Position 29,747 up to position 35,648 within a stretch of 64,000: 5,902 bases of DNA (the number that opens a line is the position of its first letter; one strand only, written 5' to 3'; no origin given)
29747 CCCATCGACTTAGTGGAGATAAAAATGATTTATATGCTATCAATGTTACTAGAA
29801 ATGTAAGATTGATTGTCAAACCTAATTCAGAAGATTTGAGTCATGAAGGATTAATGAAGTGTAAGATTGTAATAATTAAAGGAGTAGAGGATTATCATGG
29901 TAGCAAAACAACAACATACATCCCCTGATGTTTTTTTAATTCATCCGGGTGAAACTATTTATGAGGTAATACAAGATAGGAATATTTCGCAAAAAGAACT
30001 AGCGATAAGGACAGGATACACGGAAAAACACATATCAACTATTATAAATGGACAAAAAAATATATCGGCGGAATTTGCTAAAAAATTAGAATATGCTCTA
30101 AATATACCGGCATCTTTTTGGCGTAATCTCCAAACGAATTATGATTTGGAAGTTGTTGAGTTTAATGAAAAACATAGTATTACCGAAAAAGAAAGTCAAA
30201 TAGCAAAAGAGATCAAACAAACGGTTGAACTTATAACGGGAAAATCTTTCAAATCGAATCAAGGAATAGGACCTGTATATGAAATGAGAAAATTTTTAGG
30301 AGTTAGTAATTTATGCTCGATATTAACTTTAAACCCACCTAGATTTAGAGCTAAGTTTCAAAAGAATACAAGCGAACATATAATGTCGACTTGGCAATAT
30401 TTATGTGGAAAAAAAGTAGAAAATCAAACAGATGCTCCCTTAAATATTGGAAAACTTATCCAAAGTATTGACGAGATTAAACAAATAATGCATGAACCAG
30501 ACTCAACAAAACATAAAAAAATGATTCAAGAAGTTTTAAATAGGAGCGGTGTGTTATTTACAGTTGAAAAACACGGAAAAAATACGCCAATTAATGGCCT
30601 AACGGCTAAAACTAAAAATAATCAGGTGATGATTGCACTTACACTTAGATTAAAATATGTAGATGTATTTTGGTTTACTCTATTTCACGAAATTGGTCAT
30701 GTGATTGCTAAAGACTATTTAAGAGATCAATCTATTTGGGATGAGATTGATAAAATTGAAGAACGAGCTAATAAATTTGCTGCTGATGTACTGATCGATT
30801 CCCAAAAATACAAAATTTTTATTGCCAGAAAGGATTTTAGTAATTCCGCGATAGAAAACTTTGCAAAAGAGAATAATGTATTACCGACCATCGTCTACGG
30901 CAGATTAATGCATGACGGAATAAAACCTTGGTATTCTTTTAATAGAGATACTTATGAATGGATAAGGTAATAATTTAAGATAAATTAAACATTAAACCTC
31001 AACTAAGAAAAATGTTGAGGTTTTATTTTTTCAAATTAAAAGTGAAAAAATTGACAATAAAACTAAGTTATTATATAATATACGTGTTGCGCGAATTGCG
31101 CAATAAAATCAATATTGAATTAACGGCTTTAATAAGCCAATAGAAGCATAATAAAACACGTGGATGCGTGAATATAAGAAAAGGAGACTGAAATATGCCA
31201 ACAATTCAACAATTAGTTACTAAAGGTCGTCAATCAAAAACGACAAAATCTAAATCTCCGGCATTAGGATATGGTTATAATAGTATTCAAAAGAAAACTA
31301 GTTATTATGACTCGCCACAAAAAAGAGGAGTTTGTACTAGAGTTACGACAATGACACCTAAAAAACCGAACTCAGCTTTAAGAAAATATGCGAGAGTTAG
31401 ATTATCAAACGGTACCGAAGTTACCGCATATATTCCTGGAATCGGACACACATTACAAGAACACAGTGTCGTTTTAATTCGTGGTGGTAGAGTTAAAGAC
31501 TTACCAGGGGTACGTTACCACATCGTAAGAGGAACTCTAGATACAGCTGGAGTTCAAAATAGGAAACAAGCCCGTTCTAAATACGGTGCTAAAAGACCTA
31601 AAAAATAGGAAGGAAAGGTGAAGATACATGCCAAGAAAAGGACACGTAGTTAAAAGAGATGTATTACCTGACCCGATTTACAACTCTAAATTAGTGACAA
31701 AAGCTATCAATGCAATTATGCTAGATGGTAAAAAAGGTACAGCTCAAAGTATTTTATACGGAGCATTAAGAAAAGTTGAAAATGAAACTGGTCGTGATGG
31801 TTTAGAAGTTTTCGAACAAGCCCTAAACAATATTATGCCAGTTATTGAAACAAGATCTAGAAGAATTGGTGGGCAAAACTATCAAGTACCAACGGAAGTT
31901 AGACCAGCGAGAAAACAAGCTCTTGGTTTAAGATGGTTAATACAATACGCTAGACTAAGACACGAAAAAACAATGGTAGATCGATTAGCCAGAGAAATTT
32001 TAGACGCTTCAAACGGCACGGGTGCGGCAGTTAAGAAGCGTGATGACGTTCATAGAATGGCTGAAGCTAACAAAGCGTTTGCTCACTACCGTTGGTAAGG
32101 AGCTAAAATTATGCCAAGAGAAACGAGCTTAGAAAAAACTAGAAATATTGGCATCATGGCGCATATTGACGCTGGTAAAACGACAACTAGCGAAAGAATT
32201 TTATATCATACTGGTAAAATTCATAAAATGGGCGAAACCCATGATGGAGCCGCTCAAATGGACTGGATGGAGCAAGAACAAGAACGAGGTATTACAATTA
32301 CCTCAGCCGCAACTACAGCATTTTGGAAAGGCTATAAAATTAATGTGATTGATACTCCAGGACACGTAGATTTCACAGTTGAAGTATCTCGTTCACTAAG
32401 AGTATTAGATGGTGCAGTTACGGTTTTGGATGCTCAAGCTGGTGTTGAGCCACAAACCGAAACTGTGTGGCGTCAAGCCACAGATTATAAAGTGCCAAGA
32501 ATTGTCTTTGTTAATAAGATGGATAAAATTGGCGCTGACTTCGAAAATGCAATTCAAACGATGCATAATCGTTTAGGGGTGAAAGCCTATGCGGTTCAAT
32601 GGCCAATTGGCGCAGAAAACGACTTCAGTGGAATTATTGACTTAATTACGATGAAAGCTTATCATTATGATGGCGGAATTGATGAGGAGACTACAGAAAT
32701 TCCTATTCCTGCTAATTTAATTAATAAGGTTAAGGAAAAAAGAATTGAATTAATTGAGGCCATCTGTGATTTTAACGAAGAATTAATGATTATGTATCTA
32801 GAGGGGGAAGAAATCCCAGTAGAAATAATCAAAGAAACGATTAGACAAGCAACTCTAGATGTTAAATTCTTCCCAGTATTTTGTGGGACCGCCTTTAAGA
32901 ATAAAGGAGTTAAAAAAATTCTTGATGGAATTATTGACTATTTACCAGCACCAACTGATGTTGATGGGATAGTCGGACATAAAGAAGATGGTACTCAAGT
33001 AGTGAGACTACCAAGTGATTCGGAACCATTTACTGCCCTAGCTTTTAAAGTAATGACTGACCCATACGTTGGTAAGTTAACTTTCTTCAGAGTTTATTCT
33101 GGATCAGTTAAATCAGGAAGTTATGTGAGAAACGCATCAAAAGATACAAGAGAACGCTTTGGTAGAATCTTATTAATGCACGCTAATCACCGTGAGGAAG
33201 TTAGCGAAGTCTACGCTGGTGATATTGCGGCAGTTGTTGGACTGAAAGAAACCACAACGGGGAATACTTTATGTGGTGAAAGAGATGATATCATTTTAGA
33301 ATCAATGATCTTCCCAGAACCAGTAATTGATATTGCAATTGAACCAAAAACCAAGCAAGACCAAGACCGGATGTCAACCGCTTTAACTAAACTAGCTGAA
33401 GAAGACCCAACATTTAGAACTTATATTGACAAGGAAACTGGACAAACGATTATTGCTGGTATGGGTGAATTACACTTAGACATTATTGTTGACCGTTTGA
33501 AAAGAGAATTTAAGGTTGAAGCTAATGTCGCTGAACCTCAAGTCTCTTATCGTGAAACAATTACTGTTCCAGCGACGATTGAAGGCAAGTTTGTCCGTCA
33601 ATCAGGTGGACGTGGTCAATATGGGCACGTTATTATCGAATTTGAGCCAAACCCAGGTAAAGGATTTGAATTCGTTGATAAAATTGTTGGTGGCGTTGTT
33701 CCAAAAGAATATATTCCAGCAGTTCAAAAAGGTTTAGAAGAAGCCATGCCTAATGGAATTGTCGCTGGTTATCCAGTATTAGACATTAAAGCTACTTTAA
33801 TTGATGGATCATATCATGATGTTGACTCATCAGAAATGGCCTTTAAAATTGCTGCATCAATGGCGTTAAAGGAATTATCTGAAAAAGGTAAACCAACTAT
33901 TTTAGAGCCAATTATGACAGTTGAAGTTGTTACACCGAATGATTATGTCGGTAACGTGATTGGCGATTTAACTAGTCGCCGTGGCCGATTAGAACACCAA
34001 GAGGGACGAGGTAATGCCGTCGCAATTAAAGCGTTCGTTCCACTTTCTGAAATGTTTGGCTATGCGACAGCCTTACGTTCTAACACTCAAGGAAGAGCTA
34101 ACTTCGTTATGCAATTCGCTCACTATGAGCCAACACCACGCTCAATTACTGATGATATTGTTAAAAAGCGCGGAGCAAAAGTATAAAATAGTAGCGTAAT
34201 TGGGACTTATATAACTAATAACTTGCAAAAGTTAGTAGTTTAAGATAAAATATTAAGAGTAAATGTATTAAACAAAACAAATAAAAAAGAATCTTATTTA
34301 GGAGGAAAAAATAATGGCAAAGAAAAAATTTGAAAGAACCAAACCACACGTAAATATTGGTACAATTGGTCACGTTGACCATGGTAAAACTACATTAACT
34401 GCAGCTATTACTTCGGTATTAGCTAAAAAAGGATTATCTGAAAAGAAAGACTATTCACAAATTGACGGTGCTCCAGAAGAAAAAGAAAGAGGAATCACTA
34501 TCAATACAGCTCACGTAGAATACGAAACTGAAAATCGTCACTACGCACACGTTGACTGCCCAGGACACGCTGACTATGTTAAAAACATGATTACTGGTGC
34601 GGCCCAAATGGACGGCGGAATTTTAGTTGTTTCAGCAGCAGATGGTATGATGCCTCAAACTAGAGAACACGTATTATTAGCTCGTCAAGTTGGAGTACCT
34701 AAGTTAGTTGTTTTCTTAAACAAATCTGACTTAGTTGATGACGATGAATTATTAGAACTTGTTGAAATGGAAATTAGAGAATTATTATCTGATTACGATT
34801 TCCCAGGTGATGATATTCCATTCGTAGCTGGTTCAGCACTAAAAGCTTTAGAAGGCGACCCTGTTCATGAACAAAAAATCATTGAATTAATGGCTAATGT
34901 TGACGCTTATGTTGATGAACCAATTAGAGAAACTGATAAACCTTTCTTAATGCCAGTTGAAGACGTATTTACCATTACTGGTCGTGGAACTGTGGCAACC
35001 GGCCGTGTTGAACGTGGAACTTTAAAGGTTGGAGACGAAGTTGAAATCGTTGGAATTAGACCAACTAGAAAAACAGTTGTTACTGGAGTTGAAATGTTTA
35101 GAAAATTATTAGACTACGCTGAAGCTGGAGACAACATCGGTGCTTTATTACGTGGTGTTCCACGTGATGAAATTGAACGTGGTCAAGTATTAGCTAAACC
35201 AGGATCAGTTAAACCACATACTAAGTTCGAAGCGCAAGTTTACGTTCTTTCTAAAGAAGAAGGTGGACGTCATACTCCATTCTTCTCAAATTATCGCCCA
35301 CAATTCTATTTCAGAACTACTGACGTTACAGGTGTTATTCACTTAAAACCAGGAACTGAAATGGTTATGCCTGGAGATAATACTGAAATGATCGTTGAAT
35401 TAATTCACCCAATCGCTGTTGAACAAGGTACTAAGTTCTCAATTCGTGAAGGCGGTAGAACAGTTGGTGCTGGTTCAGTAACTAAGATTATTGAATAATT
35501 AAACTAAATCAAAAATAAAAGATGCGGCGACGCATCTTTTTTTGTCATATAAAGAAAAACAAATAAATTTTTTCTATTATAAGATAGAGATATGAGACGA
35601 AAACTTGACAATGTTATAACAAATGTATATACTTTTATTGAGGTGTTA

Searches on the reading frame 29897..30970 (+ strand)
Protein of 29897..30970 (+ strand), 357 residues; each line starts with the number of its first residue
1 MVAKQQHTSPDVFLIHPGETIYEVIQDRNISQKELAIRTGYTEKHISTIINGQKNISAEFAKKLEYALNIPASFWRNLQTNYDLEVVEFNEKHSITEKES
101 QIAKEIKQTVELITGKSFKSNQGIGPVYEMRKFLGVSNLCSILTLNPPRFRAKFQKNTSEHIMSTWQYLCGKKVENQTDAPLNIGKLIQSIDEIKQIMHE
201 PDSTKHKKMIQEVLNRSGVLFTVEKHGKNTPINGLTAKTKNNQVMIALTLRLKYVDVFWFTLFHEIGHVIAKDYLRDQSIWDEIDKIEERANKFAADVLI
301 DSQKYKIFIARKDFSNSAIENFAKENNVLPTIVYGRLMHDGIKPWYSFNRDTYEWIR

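Call 36: search_protein_families(library=pfam, proteins=[window:29897-30970:+], max_evalue=0.00001)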
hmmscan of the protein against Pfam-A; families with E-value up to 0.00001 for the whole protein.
window:29897-30970:+ (357 aa): 2 families
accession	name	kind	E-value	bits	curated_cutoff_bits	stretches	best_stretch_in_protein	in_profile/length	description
PF01381.28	HTH_3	-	7.3e-08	32.8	23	1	21-74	1-54/55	Helix-turn-helix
PF06114.19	Peptidase_M78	-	1e-07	32.2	22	1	259-308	43-95/123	IrrE N-terminal-like domain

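Call 48: search_protein_families(library=ncbifam, proteins=[window:29897-30970:+], max_evalue=0.00001)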
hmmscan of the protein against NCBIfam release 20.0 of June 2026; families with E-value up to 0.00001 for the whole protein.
window:29897-30970:+ (357 aa): 1 family
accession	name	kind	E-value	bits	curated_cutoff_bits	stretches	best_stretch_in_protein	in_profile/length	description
TIGR02607.1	antidote_HigA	equivalog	2.6e-15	56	47.7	1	15-88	5-79/81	HigA family addiction module antitoxin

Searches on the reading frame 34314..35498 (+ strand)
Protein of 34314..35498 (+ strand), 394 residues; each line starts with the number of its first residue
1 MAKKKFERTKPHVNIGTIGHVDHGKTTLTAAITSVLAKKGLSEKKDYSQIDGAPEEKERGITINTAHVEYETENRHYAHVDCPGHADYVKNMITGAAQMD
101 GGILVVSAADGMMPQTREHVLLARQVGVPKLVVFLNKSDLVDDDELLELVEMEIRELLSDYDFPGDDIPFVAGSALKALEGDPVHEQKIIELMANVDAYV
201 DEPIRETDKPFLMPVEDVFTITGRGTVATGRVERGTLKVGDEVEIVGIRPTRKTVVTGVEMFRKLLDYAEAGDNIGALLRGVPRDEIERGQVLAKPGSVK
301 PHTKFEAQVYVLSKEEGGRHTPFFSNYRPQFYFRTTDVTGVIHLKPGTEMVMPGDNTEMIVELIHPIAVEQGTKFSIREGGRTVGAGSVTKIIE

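Call 50: find_encoding_contigs(protein=window:34314-35498:+, flank=10000, max_places=10)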
Protein window:34314-35498:+ (394 aa): no gene with exactly this product is on record in the collection.
